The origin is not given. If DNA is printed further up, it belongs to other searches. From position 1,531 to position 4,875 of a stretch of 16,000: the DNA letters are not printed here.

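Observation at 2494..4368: Non-canonical module grammar: Cys-reduced mini-LA modules alternating with 57-aa modules that carry a CC-x-NP-x2-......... insert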

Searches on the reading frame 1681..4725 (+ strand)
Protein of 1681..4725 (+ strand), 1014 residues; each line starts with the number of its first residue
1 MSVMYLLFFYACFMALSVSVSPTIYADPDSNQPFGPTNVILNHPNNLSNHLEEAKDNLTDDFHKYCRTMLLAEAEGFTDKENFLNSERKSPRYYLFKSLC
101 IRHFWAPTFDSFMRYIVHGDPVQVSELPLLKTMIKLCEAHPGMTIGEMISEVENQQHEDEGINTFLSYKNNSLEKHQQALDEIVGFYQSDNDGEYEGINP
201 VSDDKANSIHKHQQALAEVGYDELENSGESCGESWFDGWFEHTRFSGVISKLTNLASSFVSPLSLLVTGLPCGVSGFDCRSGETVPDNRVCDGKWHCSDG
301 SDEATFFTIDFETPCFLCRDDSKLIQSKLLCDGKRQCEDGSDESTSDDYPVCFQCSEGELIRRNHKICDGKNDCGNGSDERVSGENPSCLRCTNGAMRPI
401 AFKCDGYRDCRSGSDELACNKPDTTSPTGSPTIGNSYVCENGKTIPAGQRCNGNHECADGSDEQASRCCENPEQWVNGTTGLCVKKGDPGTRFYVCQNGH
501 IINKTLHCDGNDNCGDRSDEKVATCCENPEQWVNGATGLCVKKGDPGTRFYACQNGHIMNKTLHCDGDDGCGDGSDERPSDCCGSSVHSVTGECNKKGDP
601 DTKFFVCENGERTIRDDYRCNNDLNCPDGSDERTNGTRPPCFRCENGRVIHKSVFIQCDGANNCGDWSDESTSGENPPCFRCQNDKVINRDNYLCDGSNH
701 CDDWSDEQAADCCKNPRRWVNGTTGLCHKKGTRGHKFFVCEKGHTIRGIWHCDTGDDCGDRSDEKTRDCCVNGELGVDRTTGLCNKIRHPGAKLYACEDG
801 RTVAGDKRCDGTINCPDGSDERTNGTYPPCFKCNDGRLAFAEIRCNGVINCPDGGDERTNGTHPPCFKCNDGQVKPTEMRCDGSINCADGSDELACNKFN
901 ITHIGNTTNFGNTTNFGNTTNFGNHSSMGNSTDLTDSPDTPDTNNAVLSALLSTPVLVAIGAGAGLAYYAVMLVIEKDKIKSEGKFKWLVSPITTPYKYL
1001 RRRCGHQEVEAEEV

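Call 5: search_protein_families(library=pfam, proteins=[window:1681-4725:+], max_evalue=0.1)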
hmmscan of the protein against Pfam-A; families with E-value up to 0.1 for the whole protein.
window:1681-4725:+ (1014 aa): 1 family
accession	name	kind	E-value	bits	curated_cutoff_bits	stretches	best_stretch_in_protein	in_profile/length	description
PF00057.23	Ldl_recept_a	-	1.5e-74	246.4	24.1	14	271-304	2-35/37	Low-density lipoprotein receptor domain class A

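Call 8: find_homologous_proteins(query=window:1681-4725:+)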
Query window:1681-4725:+ (1014 aa): 11 proteins with E <= 0.001 among 7936 candidates.
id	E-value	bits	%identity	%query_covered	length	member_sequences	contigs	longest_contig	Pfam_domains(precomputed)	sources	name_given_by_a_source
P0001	0.0e+0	1686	55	100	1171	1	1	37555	PF00057.24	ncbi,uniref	ncbi:hypothetical protein [Candidatus Sororendozoicomonas aggregata]|uniref:hypothetical protein n=1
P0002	5.3e-204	698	41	57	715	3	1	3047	PF00057.24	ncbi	-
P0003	8.8e-38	148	27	59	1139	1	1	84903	PF00057.24,PF12999.13,PF25241.2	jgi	jgi:hypothetical protein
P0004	1.8e-36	144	27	59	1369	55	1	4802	PF00057.24,PF12999.13,PF25241.2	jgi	-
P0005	1.6e-29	121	25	61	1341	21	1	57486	PF00057.24,PF12999.13,PF18884.6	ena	-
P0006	8.0e-11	59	27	43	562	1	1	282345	PF00057.24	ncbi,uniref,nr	ncbi:Low-density lipoprotein receptor domain class A [Dictyocaulus viviparus]|uniref:Low-density lip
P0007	8.3e-9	52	30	37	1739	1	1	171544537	PF12662.14,PF00058.24,PF07645.22,PF14670.13,PF00057.24,PF24684.2,PF08450.19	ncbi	ncbi:hypothetical protein QAD02_003947, partial [Eretmocerus hayati]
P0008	8.6e-9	52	30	43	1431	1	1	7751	PF12662.14,PF00058.24,PF14670.13,PF00057.24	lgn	-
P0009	6.0e-8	49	31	27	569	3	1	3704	PF00057.24,PF00089.33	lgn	-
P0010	1.5e-6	45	31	28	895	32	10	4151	PF12662.14,PF00058.24,PF07645.22,PF14670.13,PF00057.24,PF08450.19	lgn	-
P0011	1.0e-4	39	28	53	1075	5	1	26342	PF07714.24,PF00069.32,PF00057.24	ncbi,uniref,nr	ncbi:unnamed protein product [Allacma fusca]|uniref:Uncharacterized protein n=1 Tax=Allacma fusca Ta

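Call 28: list_cluster_members(proteins=[P0002, P0012, P0013, P0014, P0015, P0016, window:1690-4725:+])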
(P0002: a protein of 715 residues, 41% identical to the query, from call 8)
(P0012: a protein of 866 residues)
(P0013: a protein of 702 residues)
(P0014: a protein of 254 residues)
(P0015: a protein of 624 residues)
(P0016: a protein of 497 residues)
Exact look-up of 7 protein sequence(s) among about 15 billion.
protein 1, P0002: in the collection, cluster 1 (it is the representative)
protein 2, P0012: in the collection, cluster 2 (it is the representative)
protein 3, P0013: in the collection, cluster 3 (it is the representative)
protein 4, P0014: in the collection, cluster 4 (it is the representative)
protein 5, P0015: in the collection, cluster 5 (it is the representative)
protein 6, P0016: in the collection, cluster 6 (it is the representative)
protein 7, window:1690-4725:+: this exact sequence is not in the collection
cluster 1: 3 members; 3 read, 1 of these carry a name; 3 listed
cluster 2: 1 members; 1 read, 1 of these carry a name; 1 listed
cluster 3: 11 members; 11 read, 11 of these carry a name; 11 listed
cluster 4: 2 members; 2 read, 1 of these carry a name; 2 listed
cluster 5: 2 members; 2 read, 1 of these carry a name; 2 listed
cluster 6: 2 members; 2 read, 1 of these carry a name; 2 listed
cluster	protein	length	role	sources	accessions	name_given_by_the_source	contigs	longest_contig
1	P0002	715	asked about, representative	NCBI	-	-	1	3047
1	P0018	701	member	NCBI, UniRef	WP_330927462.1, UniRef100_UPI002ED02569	hypothetical protein [Candidatus Sororendozoicomonas aggregata] | hypothetical protein n=1 Tax=Candidatus Sororendozoicomonas aggregata TaxID=3073239 ...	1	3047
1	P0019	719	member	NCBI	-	-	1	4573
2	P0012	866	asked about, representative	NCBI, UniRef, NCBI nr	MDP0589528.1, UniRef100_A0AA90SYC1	MAG: low-density lipoprotein receptor class A repeat-containing protein [Candidatus ... | Low-density lipoprotein receptor class A repeat-containing protein n=1 Tax=Candidatus ... | low-density lipoprotein receptor class A repeat-containing protein [Candidatus ...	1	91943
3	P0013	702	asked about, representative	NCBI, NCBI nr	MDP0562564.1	MAG: hypothetical protein QS721_09685 [Candidatus Endonucleobacter sp. (ex Gigantidas ... | hypothetical protein [Candidatus Endonucleobacter sp. (ex Gigantidas childressi)]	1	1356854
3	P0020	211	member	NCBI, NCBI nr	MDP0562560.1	MAG: hypothetical protein QS721_09665, partial [Candidatus Endonucleobacter sp. (ex ... | hypothetical protein [Candidatus Endonucleobacter sp. (ex Gigantidas childressi)]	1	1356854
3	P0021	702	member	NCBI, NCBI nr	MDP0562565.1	MAG: hypothetical protein QS721_09690 [Candidatus Endonucleobacter sp. (ex Gigantidas ... | hypothetical protein [Candidatus Endonucleobacter sp. (ex Gigantidas childressi)]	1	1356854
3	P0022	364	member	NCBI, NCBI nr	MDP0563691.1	MAG: hypothetical protein QS721_15760, partial [Candidatus Endonucleobacter sp. (ex ... | hypothetical protein [Candidatus Endonucleobacter sp. (ex Gigantidas childressi)]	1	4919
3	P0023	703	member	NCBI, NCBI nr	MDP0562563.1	MAG: hypothetical protein QS721_09680 [Candidatus Endonucleobacter sp. (ex Gigantidas ... | hypothetical protein [Candidatus Endonucleobacter sp. (ex Gigantidas childressi)]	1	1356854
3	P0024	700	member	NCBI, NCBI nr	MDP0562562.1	MAG: hypothetical protein QS721_09675 [Candidatus Endonucleobacter sp. (ex Gigantidas ... | hypothetical protein [Candidatus Endonucleobacter sp. (ex Gigantidas childressi)]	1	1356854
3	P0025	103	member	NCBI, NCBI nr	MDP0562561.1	MAG: hypothetical protein QS721_09670 [Candidatus Endonucleobacter sp. (ex Gigantidas ... | hypothetical protein [Candidatus Endonucleobacter sp. (ex Gigantidas childressi)]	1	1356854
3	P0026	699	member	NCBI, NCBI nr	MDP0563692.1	MAG: hypothetical protein QS721_15765 [Candidatus Endonucleobacter sp. (ex Gigantidas ... | hypothetical protein [Candidatus Endonucleobacter sp. (ex Gigantidas childressi)]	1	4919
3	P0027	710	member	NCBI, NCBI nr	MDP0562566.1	MAG: hypothetical protein QS721_09695 [Candidatus Endonucleobacter sp. (ex Gigantidas ... | hypothetical protein [Candidatus Endonucleobacter sp. (ex Gigantidas childressi)]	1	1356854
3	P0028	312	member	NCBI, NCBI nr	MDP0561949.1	MAG: hypothetical protein QS721_06310, partial [Candidatus Endonucleobacter sp. (ex ... | hypothetical protein [Candidatus Endonucleobacter sp. (ex Gigantidas childressi)]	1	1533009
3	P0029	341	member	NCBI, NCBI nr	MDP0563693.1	MAG: hypothetical protein QS721_15770, partial [Candidatus Endonucleobacter sp. (ex ... | hypothetical protein [Candidatus Endonucleobacter sp. (ex Gigantidas childressi)]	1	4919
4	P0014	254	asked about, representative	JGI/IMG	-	-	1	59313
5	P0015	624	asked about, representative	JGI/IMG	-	-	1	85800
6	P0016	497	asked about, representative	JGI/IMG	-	-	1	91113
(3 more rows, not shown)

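Call 59: search_protein_families(library=ncbifam, proteins=[window:1681-4725:+], max_evalue=0.1)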
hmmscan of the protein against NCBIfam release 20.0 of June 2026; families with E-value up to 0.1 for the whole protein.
window:1681-4725:+ (1014 aa): 0 families
